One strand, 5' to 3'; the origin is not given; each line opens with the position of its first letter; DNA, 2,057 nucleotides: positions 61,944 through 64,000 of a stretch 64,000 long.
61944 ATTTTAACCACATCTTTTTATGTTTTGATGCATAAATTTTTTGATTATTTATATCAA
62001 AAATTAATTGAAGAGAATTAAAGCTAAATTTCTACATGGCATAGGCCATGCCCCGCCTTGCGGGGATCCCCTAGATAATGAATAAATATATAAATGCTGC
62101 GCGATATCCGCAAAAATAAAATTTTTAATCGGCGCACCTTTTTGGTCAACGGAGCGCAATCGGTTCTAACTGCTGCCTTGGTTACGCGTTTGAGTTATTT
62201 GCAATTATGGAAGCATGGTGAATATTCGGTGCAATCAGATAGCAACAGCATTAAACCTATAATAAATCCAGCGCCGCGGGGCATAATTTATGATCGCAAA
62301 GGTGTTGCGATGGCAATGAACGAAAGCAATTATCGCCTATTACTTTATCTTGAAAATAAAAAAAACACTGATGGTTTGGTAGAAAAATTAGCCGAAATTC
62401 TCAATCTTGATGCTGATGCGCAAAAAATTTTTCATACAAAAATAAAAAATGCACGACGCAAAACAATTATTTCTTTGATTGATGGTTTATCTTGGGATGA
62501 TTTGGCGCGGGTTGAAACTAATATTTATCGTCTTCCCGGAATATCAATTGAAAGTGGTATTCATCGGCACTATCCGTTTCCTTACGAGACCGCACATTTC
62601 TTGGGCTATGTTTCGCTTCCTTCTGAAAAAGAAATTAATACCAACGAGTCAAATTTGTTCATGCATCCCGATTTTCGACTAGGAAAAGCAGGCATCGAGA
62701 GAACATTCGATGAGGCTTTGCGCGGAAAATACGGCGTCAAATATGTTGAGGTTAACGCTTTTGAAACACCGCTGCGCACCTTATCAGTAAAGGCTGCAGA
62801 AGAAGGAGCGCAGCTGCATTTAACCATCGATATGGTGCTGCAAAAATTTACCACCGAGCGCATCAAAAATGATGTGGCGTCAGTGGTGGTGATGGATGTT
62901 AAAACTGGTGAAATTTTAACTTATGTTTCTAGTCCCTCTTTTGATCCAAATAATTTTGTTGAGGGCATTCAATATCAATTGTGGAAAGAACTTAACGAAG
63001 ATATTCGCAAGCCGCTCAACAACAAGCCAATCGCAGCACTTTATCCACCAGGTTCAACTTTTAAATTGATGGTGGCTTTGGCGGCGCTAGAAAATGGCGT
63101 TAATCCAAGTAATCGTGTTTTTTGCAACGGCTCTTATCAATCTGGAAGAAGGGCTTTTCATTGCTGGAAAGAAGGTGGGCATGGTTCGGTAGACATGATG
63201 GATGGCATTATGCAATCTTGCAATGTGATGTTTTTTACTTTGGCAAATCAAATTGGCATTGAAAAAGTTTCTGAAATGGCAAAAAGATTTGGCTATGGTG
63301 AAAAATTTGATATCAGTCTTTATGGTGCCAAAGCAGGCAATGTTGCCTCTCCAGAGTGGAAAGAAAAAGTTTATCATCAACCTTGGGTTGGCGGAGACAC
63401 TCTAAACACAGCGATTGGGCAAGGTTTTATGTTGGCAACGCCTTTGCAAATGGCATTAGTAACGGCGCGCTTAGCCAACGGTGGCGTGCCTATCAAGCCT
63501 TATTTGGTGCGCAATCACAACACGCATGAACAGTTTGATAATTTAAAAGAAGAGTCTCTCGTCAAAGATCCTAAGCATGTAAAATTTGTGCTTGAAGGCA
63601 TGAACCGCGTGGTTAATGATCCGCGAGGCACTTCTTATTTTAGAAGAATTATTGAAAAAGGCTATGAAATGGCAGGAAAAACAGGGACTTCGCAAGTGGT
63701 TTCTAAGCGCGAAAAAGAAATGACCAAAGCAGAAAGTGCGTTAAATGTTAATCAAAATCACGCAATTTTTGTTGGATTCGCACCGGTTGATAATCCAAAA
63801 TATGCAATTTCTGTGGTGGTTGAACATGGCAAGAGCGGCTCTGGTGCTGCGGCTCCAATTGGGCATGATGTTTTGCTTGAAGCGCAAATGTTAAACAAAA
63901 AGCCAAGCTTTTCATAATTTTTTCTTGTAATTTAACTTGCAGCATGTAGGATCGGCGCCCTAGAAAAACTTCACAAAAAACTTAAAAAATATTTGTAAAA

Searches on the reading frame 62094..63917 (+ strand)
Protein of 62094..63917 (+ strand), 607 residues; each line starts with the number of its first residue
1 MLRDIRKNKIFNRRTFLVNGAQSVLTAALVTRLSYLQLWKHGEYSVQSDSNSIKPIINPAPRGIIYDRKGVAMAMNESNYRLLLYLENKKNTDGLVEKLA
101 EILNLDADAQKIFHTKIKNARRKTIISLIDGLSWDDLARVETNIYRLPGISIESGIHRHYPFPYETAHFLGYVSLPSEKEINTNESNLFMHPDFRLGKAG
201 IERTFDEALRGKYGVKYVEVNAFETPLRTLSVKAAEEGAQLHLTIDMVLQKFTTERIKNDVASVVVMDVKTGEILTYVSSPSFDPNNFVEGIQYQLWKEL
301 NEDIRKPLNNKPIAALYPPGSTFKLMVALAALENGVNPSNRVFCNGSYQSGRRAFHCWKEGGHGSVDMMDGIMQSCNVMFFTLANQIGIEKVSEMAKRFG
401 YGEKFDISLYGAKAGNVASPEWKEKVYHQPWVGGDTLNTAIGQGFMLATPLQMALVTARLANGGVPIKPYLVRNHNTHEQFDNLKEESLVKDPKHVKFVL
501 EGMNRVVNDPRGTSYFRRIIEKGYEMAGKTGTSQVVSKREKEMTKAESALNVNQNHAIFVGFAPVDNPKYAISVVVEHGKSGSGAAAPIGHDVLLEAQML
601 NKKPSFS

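Call 73: find_encoding_contigs(protein=window:62094-63917:+, flank=10000, max_places=2)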
Protein window:62094-63917:+ (607 aa): 4 contigs read that carry it; 2 places shown.
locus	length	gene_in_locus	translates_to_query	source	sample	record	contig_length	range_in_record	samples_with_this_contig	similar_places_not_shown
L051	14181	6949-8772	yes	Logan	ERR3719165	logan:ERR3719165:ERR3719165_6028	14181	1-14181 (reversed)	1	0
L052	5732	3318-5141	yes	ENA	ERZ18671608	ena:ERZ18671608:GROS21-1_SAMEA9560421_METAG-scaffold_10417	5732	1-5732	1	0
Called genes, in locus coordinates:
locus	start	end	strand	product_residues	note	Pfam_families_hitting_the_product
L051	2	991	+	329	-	?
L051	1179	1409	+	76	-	PF01722:BolA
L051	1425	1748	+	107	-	PF00462:Glutaredoxin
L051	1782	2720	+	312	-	PF00005:ABC_tran, PF13304:AAA_21 (weak)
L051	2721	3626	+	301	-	PF02729:OTCace_N, PF00185:OTCace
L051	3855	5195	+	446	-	PF00278:Orn_DAP_Arg_deC, PF02784:Orn_Arg_deC_N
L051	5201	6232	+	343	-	PF01916:DS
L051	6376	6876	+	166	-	-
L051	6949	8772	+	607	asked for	PF03717:PBP_dimer, PF00905:Transpeptidase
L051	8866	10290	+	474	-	PF02874:ATP-synt_ab_N, PF00006:ATP-synt_ab, PF22919:ATP-synt_VA_C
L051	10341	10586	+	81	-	PF02823:ATP-synt_DE_N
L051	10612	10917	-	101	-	PF03334:PhaG_MnhG_YufB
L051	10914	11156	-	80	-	-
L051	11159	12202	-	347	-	-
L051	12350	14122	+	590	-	PF01019:G_glu_transpept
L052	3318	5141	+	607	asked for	PF03717:PBP_dimer, PF00905:Transpeptidase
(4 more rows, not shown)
